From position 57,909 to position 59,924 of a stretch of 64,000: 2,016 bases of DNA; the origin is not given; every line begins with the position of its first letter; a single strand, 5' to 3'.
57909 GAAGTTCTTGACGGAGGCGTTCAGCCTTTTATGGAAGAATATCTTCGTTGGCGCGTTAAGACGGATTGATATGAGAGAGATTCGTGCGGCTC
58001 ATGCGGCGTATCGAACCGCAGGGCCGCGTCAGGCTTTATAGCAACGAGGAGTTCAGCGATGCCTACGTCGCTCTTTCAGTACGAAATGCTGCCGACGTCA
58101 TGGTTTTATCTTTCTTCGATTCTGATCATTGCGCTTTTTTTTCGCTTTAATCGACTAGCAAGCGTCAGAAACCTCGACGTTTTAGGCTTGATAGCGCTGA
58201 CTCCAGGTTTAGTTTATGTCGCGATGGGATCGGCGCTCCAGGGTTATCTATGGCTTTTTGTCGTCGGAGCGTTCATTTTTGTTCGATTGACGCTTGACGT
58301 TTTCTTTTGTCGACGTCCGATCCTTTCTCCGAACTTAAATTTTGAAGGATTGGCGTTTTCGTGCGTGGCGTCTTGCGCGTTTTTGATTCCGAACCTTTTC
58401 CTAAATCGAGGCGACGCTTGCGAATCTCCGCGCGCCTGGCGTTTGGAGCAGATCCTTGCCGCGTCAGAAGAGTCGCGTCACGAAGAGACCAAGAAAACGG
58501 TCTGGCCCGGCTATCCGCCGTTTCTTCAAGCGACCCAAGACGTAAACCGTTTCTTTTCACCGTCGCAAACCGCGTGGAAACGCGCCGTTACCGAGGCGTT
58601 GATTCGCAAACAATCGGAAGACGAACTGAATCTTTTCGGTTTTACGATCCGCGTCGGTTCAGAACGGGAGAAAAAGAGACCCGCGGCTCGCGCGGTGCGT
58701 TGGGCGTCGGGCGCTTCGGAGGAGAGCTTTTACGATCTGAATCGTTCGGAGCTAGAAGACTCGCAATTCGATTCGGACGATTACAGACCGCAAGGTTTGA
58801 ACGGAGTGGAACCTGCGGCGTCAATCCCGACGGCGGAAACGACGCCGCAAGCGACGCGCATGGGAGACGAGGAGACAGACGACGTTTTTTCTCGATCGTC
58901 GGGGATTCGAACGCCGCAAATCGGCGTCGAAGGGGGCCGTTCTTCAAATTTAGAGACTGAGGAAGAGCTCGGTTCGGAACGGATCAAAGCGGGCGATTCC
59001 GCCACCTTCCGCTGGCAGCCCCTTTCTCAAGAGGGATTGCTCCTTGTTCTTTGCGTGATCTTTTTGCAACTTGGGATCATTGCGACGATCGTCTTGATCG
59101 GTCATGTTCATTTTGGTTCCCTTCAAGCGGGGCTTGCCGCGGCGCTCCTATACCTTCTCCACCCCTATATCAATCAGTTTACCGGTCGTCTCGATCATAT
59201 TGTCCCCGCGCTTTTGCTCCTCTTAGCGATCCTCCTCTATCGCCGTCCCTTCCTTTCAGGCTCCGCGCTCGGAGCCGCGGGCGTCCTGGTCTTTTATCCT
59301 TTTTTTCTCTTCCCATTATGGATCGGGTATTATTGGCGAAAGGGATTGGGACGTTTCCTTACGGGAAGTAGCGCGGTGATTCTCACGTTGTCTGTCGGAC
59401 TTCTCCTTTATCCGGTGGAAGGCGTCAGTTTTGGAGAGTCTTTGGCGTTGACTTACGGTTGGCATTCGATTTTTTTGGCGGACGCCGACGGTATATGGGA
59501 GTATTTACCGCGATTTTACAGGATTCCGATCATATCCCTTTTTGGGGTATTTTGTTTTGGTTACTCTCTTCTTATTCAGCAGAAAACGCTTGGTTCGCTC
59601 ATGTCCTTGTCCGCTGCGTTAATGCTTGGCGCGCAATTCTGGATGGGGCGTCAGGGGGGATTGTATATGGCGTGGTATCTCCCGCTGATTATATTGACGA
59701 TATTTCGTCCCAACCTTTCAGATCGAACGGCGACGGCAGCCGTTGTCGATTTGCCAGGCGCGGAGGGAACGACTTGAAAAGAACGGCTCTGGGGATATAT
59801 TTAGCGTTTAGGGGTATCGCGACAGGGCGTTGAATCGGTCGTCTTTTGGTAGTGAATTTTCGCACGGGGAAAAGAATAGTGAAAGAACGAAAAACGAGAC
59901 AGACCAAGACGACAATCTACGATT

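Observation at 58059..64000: Uncharacterised membrane-protein / giant DUF2868-like protein / DUF3482-like GTPase module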

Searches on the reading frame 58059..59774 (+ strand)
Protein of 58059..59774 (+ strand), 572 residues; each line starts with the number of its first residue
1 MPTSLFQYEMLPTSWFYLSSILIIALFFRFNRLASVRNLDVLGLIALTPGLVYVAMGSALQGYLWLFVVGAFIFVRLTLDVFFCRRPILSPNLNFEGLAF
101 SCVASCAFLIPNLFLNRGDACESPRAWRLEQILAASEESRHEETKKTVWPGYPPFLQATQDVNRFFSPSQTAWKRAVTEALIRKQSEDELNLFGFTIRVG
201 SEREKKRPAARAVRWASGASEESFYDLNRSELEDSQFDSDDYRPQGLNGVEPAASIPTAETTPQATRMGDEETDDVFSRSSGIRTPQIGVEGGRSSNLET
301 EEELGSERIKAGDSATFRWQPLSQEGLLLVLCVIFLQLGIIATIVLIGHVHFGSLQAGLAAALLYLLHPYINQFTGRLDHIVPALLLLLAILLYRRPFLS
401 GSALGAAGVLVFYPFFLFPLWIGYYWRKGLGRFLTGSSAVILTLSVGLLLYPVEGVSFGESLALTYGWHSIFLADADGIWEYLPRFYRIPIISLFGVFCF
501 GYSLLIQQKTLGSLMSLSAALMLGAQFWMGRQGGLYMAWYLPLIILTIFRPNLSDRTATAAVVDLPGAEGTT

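Call 7: search_protein_families(library=pfam, proteins=[window:58059-59774:+], max_evalue=1)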
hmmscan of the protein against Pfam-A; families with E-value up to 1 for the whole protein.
window:58059-59774:+ (572 aa): 0 families

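Call 8: search_protein_families(library=ncbifam, proteins=[window:58059-59774:+], max_evalue=1)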
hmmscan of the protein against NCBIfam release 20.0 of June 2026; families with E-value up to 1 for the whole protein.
window:58059-59774:+ (572 aa): 0 families

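Call 11: find_encoding_contigs(protein=window:58059-59774:+, flank=10000, max_places=6)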
Protein window:58059-59774:+ (572 aa): 20 contigs read that carry it; 6 places shown.
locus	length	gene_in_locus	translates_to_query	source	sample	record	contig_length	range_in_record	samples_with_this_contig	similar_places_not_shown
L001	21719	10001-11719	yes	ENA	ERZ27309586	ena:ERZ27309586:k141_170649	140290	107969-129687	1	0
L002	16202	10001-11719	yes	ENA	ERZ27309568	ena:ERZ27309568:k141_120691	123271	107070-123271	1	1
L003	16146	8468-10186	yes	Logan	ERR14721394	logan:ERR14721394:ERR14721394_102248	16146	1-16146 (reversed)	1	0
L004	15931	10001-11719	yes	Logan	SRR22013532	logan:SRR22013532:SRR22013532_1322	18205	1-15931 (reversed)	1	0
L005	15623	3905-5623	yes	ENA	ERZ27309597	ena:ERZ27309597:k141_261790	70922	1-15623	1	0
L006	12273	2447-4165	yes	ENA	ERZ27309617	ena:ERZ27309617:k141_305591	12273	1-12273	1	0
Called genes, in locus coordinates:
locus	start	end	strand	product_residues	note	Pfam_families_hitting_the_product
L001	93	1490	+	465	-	PF00344:SecY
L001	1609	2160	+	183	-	PF00406:ADK, PF13207:AAA_17, PF13238:AAA_18 (weak), PF13671:AAA_33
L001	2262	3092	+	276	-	PF00557:Peptidase_M24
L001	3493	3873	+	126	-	PF00416:Ribosomal_S13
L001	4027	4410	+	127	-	PF00411:Ribosomal_S11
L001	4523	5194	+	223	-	PF00163:Ribosomal_S4, PF01479:S4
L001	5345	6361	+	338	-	PF01193:RNA_pol_L, PF01000:RNA_pol_A_bac, PF03118:RNA_pol_A_CTD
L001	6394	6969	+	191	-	PF01196:Ribosomal_L17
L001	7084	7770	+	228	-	PF18894:PhageMetallopep (weak)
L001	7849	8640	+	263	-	-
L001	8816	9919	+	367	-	PF03462:PCRF, PF00472:RF-1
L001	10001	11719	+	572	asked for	-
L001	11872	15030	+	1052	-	PF11067:DUF2868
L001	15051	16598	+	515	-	PF01926:MMR_HSR1, PF11981:DUF3482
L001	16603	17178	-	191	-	PF14385:DUF4416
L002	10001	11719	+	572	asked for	-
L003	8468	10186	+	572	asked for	-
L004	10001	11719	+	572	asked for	-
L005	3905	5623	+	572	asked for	-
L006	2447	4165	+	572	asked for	-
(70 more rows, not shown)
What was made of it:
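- The genomic context is SecY, adk, rpsM, rpsK, rpsD, rpoA, rplQ and prfB (call 11).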

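Call 54: search_protein_representatives(protein=window:58059-59774:+)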
Query: 572 residues. Proteins with E-value up to 0.001 (for the whole library): 953; up to 1e-10: 485; up to 1e-30: 165. The best 150 are listed.
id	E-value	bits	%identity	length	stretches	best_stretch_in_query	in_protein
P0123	6.4e-171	586.2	54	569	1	1-565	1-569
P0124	2.9e-120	418.9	48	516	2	329-564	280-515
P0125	1.7e-109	383.4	46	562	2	310-564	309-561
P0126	1.6e-100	353.8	47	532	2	327-564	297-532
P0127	1.9e-96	340.3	49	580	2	335-562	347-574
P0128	4.6e-95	335.7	46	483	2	325-564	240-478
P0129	2.4e-89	316.9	53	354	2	323-564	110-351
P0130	5.7e-89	315.6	46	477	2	333-561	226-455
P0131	1.6e-86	307.5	46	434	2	329-562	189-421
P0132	2.7e-85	303.5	73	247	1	1-183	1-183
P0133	4.0e-80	286.4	46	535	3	312-559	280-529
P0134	5.9e-80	285.9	47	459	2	331-565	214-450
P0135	1.0e-78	281.8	45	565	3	333-561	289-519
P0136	2.9e-76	273.7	41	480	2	323-562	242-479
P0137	2.9e-76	273.7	44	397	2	314-564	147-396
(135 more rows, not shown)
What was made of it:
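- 58059..59777 (+): ORF1: 572-aa polytopic membrane protein of a large unnamed Planctomycetota family. It is a neighbour, not a conserved component. 953 representative clusters match at E<=1e-3 (call 54).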

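Call 56: search_protein_families(library=pfam, alignment_id=A3, max_evalue=0.01)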
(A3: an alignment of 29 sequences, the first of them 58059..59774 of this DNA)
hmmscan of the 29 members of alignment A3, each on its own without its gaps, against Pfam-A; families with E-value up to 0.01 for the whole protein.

A. member 1, window:58059-59774:+ (572 aa): 0 families

B. families by the number of members that match (of 29 scanned): 1 family
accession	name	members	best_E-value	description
PF03983.18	SHD1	1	8.3e-06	SLA1 homology domain 1, SHD1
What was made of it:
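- On GT87/DUF2029 GT-C glycosyltransferases (considered for ORF1): ORF1 itself gives no hit (call 7), and none of the other members of alignment A3 does (call 56).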

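Call 57: search_solved_structures(query=A3, max_evalue=1)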
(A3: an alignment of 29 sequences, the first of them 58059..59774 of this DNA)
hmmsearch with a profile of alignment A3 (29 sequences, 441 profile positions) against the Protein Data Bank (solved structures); distinct sequences matched with E-value up to 1: 1.
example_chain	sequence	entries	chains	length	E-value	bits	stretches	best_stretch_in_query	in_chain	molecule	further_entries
4h33_A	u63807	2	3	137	0.41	12.6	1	280-325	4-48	Lmo2059 protein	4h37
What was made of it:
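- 58059..59777 (+): No Pfam, NCBIfam or PDB hit (calls 7, 8, 56, 57).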

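Call 60: find_related_loci(query=A4, collection=metagenome_contigs, flank=8000)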
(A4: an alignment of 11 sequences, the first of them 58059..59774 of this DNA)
Query A4 (572 aa) in metagenome_contigs; peptide patterns used: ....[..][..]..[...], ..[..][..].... (x = any residue, [..] = any of these).
488 stretches matched a pattern; 399 encode a relative of the query (tblastn E <= 1e-3); the best 80 are kept; 80 distinct loci.
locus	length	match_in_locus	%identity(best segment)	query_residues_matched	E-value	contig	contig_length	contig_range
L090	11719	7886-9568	62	1-565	0e+0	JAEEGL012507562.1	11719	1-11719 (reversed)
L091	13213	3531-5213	62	1-565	0e+0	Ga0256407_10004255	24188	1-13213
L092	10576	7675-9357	56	1-565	0e+0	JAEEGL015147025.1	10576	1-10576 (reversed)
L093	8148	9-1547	58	48-571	0e+0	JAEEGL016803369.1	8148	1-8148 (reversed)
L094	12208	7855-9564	38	1-564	6e-124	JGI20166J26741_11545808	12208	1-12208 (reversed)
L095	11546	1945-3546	39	1-564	2e-114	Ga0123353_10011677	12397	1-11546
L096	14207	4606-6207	39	1-557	8e-114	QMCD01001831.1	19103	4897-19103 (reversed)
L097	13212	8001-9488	38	1-564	3e-113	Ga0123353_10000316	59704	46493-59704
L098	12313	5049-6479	40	1-564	4e-113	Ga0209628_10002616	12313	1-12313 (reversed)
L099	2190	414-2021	40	1-564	4e-119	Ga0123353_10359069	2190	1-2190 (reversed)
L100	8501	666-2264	39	1-564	4e-112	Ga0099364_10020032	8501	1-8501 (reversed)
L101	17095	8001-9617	37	1-564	1e-111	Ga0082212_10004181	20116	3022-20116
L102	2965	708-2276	37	1-564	6e-113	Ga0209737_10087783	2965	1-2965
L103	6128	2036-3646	39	1-564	2e-109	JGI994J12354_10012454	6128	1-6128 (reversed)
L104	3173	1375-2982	39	1-564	3e-112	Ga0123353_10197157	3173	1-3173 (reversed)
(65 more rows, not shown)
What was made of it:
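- Tried and rejected: It was repeated with closer sequences (call 60).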

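Call 68: search_protein_families(library=padloc, proteins=[window:58059-59774:+], max_evalue=0.01)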
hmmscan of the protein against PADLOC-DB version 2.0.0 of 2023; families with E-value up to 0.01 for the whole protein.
window:58059-59774:+ (572 aa): 0 families

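Call 71: find_homologous_proteins(query=A3, max_evalue=0.001)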
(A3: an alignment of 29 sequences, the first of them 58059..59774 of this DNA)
Query A3 (29 sequences) (572 aa, profile of the alignment): 171 proteins with E <= 0.001 among 8000 candidates; the best 120 are listed.
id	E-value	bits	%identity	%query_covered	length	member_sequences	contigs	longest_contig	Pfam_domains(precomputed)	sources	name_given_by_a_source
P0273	5.1e-174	597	42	50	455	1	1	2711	-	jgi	-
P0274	2.1e-170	585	37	65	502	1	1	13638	-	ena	-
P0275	9.3e-170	583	47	40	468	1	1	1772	-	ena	-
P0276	1.3e-167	576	39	43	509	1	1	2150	-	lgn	-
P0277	3.3e-167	575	42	39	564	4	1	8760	-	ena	-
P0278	9.6e-167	573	41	41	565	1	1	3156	-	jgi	jgi:hypothetical protein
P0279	4.6e-164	564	42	53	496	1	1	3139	-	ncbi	ncbi:MAG: hypothetical protein ACRC2T_16040 [Thermoguttaceae bacterium]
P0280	5.5e-163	561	33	97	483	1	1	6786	-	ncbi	-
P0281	5.9e-163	561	41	51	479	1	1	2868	-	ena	-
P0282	1.8e-162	559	42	51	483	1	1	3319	-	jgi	-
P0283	2.1e-162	559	38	98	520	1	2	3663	-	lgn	-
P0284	2.8e-162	559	36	51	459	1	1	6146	-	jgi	jgi:hypothetical protein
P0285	5.8e-162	558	39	98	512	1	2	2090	-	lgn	-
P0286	5.8e-162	558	45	40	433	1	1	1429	-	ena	-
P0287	2.9e-161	555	51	41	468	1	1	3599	-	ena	-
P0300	1.4e-159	550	39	98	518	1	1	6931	-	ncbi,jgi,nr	ncbi:MAG: DUF2029 domain-containing protein [Planctomycetaceae bacterium]|jgi:hypothetical protein|n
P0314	9.6e-157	540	39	99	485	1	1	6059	PF09594.17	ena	-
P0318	4.0e-156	538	38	98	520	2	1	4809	-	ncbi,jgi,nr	ncbi:MAG: DUF2029 domain-containing protein [Planctomycetaceae bacterium]|jgi:hypothetical protein|n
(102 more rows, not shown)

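Call 72: search_protein_families(library=pfam, proteins=[P0314, P0300, P0318, P0280, P0274], max_evalue=1)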
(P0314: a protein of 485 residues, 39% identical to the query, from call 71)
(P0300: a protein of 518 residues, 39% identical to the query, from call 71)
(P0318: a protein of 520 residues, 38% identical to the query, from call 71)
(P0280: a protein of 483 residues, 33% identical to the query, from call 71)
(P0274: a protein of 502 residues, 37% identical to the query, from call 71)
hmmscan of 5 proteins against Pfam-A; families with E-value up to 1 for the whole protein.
P0314 (485 aa): 1 family
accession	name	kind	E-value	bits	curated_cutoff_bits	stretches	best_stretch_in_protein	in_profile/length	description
PF09594.16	GT87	-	2.2e-05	24.8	25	1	238-434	18-229/237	Glycosyltransferase family 87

P0300 (518 aa): 2 families
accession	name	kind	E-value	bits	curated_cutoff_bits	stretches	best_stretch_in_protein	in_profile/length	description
PF20725.2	DUF6832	-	0.16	12.1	26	1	8-42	53-87/163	Domain of unknown function (DUF6832)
PF16311.10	TMEM100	-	0.28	11.2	34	1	19-57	67-103/133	Transmembrane protein 100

P0318 (520 aa): 0 families

P0280 (483 aa): 1 family
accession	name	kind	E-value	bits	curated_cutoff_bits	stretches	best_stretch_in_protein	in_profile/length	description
PF10917.13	Fungus-induced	-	0.21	12.4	24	1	354-370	3-19/50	Fungus-induced protein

P0274 (502 aa): 0 families
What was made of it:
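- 58059..59777 (+): One relative gives a borderline GT87 hit, 24.8 bits against a cut-off of 25 (call 72).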

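Call 73: search_protein_families(library=ncbifam, proteins=[P0314, P0300, P0318], max_evalue=0.01)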
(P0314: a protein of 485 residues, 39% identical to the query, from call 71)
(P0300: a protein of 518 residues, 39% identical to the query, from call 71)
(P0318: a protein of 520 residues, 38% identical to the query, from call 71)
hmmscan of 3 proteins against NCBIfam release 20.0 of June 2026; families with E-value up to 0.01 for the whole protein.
P0314 (485 aa): 0 families

P0300 (518 aa): 0 families

P0318 (520 aa): 0 families
